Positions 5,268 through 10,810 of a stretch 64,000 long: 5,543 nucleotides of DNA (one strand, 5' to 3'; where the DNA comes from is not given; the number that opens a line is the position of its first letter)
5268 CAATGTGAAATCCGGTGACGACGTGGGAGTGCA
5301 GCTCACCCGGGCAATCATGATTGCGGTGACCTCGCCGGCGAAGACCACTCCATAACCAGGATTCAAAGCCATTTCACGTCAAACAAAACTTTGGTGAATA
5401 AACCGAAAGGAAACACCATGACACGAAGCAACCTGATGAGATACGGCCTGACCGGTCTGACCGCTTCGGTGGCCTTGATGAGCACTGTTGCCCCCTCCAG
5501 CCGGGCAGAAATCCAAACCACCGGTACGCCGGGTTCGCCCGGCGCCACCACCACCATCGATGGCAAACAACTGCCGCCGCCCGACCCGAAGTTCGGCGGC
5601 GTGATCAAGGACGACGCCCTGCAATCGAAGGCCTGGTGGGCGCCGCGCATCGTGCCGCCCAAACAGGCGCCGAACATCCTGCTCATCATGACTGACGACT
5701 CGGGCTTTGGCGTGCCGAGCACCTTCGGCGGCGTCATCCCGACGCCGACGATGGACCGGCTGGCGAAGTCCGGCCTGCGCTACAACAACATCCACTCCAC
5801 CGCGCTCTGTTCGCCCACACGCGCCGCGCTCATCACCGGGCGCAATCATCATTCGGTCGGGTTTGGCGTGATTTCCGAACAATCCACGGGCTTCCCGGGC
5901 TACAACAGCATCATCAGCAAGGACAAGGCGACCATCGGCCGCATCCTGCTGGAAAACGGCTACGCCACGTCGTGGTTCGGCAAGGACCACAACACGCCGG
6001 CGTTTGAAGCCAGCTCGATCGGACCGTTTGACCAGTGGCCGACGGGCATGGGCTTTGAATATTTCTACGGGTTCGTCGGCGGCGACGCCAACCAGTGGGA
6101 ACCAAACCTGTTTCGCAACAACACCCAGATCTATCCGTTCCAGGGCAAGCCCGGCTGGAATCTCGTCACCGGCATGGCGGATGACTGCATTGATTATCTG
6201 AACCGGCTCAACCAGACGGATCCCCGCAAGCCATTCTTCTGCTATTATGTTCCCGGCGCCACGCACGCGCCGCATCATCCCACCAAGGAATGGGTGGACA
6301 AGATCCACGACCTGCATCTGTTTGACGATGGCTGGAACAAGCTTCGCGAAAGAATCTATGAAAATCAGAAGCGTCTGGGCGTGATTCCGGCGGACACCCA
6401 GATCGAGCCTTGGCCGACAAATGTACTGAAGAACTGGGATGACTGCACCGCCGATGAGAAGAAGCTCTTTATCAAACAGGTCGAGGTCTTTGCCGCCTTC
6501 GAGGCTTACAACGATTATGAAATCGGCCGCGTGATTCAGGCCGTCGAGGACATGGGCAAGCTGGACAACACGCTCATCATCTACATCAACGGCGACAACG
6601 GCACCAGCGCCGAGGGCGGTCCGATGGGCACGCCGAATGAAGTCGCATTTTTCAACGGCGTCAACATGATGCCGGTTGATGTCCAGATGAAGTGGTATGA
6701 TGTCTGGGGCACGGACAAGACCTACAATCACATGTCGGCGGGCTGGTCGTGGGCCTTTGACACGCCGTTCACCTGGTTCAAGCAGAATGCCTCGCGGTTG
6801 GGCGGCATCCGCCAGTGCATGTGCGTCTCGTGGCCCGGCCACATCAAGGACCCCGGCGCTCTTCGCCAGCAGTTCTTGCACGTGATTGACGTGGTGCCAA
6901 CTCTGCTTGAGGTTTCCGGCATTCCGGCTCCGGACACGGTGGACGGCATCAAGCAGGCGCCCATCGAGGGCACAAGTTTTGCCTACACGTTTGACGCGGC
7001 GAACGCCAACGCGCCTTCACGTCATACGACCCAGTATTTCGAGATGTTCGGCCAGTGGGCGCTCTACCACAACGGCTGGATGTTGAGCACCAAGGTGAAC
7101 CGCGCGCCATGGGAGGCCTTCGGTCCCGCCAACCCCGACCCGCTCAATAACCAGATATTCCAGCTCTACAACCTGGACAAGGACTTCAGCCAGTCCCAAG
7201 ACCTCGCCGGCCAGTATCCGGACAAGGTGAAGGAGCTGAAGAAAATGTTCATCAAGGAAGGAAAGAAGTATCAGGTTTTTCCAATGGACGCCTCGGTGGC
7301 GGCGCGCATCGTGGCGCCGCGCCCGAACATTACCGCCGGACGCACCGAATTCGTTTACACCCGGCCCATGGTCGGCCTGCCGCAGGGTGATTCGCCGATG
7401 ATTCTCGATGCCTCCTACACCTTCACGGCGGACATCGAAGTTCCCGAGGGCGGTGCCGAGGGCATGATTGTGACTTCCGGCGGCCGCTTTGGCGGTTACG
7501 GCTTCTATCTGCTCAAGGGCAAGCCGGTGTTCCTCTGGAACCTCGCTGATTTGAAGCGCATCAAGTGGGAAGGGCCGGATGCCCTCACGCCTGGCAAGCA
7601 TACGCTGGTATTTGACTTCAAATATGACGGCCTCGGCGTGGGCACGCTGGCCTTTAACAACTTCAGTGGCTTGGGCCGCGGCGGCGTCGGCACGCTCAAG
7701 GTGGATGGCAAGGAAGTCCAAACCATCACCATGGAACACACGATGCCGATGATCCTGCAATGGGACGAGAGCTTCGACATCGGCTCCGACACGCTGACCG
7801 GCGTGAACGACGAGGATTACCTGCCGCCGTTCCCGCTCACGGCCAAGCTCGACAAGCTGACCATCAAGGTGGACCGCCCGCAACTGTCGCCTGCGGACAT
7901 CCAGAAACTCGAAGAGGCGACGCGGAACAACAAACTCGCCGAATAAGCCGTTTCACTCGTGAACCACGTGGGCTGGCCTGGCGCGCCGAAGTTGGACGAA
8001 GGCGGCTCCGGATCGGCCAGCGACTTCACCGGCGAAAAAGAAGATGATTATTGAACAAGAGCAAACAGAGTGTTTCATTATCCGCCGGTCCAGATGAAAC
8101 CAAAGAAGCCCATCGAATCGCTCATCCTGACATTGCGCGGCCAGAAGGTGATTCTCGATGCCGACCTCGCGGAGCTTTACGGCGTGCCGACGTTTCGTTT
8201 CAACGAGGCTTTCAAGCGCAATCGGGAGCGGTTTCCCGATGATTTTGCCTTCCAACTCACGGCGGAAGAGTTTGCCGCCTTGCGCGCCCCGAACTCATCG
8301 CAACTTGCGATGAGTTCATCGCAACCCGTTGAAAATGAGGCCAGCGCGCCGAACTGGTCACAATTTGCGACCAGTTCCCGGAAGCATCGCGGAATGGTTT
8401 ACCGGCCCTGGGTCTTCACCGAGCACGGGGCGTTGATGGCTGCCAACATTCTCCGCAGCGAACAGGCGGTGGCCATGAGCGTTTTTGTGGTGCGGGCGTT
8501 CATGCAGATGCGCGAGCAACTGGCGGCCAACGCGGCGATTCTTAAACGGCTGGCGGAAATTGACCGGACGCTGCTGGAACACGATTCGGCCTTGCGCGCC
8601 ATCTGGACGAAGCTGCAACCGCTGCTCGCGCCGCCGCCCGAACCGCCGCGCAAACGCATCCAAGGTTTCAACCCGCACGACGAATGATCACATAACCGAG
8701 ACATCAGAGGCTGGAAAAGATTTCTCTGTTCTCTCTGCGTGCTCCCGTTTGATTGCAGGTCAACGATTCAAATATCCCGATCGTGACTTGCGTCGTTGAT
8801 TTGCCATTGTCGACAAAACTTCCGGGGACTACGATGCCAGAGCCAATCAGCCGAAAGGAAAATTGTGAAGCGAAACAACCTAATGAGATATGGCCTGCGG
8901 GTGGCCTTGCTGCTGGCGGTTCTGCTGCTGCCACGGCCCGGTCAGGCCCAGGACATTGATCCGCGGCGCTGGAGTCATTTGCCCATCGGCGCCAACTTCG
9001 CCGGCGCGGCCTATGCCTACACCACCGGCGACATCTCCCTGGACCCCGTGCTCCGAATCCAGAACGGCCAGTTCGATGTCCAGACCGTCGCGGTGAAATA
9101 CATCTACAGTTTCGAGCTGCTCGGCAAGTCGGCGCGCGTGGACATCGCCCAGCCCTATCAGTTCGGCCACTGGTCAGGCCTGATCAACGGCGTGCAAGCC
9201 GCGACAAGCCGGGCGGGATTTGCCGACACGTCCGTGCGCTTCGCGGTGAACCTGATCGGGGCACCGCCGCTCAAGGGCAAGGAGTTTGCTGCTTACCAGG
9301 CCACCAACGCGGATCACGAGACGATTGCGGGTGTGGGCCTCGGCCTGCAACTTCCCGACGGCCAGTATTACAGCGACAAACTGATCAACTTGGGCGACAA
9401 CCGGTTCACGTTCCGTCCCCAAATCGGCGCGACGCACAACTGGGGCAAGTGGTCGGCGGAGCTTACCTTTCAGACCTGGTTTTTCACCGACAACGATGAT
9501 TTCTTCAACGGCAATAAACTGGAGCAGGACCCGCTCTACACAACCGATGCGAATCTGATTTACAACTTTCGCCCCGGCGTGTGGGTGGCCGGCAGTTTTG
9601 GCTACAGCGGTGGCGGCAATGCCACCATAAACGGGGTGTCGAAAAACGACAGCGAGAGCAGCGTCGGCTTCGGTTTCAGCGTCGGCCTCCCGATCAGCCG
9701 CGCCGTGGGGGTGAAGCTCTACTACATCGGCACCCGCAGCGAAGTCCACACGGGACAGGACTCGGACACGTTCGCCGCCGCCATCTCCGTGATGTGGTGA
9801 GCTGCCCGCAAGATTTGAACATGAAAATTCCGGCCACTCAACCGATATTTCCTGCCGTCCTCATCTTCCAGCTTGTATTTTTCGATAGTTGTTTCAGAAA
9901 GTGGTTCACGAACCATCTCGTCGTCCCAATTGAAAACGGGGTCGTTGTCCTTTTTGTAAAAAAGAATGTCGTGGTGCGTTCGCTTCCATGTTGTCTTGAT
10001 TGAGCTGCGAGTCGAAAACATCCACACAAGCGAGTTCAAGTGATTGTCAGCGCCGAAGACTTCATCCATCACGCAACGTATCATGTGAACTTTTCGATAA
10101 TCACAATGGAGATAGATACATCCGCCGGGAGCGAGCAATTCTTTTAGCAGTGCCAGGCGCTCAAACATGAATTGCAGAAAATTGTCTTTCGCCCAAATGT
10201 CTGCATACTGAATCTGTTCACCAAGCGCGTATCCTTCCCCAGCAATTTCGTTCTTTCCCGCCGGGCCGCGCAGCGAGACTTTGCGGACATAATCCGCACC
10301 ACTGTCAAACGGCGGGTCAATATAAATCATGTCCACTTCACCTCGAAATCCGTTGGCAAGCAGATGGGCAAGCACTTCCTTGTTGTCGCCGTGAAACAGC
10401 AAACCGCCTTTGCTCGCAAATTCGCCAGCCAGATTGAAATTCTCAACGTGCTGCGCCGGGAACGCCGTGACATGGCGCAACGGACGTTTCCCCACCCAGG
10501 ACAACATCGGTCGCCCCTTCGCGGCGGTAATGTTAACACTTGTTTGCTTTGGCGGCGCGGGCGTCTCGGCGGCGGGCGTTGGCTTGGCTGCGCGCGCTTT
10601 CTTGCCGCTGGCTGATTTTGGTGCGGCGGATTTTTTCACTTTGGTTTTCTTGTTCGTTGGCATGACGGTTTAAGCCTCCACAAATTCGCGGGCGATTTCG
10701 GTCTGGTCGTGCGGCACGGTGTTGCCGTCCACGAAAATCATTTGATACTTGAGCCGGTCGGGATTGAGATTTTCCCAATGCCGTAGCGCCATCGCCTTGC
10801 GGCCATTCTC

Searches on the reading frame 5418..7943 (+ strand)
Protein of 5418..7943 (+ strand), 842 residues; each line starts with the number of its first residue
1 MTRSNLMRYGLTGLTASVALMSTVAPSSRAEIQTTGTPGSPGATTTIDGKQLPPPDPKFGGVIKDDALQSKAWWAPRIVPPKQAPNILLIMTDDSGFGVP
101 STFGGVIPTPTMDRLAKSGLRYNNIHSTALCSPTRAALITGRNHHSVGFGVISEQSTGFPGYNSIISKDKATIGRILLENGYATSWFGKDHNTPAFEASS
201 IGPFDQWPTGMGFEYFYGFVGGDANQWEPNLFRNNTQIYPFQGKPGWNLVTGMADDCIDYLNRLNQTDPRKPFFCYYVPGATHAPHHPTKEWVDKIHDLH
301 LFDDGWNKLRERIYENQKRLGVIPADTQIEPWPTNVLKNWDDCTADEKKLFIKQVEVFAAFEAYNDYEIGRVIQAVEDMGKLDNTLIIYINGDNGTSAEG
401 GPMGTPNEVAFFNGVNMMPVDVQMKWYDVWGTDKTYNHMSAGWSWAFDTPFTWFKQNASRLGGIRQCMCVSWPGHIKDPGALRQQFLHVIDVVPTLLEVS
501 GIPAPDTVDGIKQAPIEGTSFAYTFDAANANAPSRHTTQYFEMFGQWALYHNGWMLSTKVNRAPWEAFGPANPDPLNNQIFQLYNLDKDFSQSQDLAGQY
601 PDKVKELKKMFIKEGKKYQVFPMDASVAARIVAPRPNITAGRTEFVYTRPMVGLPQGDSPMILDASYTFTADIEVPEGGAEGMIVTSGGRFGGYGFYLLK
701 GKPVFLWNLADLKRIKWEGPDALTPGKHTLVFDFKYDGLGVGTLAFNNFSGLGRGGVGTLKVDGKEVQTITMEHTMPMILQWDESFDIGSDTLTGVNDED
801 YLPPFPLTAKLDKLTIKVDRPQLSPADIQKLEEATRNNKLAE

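Call 7: search_protein_families(library=pfam, proteins=[window:5418-7943:+], max_evalue=0.01)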
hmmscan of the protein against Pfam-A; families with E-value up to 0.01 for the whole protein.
window:5418-7943:+ (842 aa): 2 families
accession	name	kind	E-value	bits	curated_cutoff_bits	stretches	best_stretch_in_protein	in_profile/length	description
PF00884.28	Sulfatase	-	7.6e-46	157.2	25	1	85-502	1-301/301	Sulfatase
PF16347.10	SGSH_C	-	6.4e-06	26.8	29.3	1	453-516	5-67/154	N-sulphoglucosamine sulphohydrolase, C-terminal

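Call 60: search_protein_families(library=ncbifam, proteins=[window:5418-7943:+], max_evalue=0.001)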
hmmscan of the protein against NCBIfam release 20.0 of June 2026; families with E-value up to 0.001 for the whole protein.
window:5418-7943:+ (842 aa): 4 families
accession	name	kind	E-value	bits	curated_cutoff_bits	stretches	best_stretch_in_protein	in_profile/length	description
NF010322.0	PRK13759.1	equivalog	5.2e-23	81.3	481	1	83-195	5-110/486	arylsulfatase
TIGR03417.1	chol_sulfatase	equivalog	4.3e-13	49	433.45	1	84-148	2-69/500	choline-sulfatase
NF045661.1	HdlasePehA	equivalog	6.5e-12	44.8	900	1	85-143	3-66/506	phosphoric/sulfuric ester hydrolase PehA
NF052527.1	Mn_arylsulf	exception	2.1e-07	30.2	850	1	85-195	2-106/479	manganese-dependent arylsulfatase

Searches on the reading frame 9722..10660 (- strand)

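Call 58: search_protein_families(library=pfam, proteins=[window:9722-10660:-], max_evalue=0.01)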
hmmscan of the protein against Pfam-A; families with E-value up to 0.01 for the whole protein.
window:9722-10660:- (312 aa): 1 family
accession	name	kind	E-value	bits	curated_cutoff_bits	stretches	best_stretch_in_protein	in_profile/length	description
PF01555.25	N6_N4_Mtase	-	4.6e-17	63.1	26.7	1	109-269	1-137/221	DNA methylase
